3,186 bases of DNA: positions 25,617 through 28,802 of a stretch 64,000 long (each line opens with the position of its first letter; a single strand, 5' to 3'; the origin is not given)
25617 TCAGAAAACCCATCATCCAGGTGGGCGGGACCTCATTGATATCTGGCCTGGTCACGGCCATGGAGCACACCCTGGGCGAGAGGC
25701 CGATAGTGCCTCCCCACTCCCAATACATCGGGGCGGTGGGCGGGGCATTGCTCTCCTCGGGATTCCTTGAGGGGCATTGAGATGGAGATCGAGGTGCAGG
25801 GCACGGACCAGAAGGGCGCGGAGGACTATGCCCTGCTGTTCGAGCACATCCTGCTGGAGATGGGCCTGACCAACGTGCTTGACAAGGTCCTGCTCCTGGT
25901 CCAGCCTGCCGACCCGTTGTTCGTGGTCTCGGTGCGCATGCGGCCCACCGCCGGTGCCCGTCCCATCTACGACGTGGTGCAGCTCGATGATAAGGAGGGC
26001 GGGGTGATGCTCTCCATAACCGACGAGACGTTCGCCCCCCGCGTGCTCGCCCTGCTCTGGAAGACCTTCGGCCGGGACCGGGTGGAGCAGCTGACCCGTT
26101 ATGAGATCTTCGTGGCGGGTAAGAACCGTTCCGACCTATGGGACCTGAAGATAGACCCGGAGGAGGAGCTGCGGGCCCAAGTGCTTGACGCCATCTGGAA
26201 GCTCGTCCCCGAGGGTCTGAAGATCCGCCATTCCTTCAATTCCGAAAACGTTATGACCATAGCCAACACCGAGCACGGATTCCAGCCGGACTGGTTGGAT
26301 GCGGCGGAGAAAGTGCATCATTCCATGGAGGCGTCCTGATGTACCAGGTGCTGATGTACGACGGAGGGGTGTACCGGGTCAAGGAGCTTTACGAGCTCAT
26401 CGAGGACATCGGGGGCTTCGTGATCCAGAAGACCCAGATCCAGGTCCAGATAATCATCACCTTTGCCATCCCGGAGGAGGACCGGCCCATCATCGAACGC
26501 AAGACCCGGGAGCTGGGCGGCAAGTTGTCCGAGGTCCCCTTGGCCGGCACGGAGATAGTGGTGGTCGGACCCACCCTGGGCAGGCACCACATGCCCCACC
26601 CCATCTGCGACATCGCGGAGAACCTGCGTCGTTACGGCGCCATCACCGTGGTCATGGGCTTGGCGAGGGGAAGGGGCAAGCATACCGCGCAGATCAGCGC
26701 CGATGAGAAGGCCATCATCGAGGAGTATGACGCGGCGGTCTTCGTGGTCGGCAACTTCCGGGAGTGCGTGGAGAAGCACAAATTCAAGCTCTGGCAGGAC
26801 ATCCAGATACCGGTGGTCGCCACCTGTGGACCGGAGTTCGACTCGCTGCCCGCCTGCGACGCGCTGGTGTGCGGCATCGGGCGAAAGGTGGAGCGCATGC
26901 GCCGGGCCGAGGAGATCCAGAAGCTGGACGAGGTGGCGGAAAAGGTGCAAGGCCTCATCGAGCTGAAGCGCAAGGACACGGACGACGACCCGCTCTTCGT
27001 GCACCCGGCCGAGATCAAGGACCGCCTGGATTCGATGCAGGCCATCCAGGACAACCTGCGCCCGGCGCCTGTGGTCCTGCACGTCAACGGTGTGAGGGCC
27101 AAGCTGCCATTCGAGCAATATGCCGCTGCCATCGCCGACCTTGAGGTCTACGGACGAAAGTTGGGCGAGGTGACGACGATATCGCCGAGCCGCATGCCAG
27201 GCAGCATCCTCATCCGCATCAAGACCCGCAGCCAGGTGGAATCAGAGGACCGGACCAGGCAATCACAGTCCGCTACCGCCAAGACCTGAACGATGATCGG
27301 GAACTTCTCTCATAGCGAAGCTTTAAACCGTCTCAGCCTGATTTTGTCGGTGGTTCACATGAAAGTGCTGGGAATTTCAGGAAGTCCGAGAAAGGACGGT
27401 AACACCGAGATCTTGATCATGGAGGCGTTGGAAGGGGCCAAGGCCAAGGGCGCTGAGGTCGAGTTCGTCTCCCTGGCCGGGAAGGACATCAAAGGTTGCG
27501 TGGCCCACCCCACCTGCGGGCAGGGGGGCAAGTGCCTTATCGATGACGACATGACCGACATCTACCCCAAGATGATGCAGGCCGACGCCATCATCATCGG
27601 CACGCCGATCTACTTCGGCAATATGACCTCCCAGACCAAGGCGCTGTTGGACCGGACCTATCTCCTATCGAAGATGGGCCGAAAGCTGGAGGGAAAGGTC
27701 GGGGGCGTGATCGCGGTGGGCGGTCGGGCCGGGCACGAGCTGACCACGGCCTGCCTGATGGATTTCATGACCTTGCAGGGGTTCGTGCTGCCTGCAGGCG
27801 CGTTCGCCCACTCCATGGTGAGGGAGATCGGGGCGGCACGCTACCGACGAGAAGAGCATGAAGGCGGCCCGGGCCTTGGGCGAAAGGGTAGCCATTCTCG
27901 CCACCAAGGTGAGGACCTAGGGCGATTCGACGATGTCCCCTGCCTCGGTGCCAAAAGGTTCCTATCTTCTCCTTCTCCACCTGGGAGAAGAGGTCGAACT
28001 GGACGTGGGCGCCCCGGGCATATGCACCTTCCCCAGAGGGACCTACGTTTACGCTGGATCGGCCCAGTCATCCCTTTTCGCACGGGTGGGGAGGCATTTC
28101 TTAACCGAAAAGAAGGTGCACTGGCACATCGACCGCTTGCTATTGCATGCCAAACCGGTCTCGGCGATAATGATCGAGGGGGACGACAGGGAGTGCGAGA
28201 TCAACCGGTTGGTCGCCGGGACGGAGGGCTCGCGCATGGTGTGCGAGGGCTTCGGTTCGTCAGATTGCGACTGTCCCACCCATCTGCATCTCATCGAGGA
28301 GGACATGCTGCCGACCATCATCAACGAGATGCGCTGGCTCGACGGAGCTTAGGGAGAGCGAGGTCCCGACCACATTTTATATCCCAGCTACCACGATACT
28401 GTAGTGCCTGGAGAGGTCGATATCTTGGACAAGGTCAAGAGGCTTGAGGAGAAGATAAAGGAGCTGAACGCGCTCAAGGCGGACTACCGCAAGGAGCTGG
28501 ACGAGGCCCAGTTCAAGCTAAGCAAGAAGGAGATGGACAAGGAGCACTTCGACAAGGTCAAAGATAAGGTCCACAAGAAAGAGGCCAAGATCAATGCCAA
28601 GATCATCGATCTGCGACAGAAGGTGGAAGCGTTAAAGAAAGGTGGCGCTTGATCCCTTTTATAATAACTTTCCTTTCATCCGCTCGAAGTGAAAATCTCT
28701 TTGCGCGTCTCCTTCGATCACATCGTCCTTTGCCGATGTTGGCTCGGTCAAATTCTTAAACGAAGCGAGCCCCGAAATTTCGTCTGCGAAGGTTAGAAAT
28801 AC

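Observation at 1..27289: PTM, structural and activation genes for MCR are all packed into 27 kb, with about ten unknown genes between them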

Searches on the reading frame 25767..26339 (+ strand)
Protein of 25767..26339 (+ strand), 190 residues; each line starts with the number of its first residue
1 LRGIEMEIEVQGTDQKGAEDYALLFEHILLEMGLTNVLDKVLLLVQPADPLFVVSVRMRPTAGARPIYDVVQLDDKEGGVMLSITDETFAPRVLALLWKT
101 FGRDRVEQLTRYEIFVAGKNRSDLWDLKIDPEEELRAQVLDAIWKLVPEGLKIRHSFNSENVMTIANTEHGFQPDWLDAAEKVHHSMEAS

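Call 10: search_protein_families(library=ncbifam, proteins=[window:25767-26339:+], max_evalue=0.00001)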
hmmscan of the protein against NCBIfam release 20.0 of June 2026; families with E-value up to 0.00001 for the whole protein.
window:25767-26339:+ (190 aa): 1 family
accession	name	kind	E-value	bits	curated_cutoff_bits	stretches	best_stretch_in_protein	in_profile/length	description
TIGR03291.1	methan_mark_17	hypoth_equivalog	4.9e-33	114.4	67.1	1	10-185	2-183/185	methanogenesis marker 17 protein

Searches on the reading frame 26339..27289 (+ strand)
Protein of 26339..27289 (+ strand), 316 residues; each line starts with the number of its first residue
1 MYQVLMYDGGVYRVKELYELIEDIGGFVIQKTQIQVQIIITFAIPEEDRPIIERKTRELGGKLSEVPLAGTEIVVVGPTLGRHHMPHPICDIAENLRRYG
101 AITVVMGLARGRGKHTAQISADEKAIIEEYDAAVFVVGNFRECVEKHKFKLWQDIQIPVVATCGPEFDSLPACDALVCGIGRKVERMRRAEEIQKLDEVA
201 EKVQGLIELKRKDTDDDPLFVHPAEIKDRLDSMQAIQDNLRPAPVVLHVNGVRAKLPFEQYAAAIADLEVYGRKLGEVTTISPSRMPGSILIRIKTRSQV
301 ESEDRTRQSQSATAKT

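Call 10: search_protein_families(library=ncbifam, proteins=[window:26339-27289:+], max_evalue=0.00001)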
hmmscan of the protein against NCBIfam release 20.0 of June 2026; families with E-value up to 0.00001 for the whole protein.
window:26339-27289:+ (316 aa): 2 families
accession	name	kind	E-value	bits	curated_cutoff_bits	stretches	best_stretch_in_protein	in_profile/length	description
TIGR03274.1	methan_mark_7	hypoth_equivalog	5.3e-103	344.2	349.15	1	2-300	1-302/302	methanogenesis marker 7 protein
TIGR03264.1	met_CoM_red_C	equivalog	1.6e-06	27.7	213.5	1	71-165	33-137/194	methyl-coenzyme M reductase I operon protein C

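Call 12: find_encoding_contigs(protein=window:26339-27289:+, flank=10000, max_places=6)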
Protein window:26339-27289:+ (316 aa): no gene with exactly this product is on record in the collection.

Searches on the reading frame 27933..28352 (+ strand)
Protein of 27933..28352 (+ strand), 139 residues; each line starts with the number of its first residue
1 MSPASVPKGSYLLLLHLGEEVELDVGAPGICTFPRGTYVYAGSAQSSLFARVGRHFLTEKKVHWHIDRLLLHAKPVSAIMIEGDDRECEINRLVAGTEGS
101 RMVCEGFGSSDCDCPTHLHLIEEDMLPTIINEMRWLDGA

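Call 92: search_protein_families(library=pfam, proteins=[window:27933-28352:+], max_evalue=0.01)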
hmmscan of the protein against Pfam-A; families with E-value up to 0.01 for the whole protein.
window:27933-28352:+ (139 aa): 1 family
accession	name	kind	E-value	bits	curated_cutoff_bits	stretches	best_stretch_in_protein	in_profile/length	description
PF01986.22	DUF123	-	8.5e-21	74.7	25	1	32-119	2-94/95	Domain of unknown function DUF123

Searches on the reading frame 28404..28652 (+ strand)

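Call 7: search_protein_families(library=pfam, proteins=[window:28404-28652:+], max_evalue=0.01)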
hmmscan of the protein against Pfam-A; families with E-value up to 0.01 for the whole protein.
window:28404-28652:+ (82 aa): 1 family
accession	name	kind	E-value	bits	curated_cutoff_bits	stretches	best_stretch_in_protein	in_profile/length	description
PF25764.1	KIF21A_4th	-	0.0021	18.2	33.1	1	13-77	58-123/183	KIF21A-like domain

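Call 8: search_protein_families(library=ncbifam, proteins=[window:28404-28652:+], max_evalue=0.01)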
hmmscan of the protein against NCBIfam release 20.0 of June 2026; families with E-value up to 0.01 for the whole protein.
window:28404-28652:+ (82 aa): 2 families
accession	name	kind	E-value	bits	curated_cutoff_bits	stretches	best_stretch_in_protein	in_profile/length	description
NF049873.2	cytotoxin_MakE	exception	0.0022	17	360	1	6-79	107-177/352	alpha-pore-forming cytotoxin subunit MakE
TIGR02168.1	SMC_prok_B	equivalog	0.004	14.9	567.35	1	10-78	268-336/1181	chromosome segregation protein SMC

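Call 92: search_protein_families(library=pfam, proteins=[window:28404-28652:+], max_evalue=0.01)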
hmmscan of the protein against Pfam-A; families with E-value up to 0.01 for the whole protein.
window:28404-28652:+ (82 aa): 1 family
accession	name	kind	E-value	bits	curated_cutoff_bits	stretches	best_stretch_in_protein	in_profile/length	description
PF25764.1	KIF21A_4th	-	0.0021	18.2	33.1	1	13-77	58-123/183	KIF21A-like domain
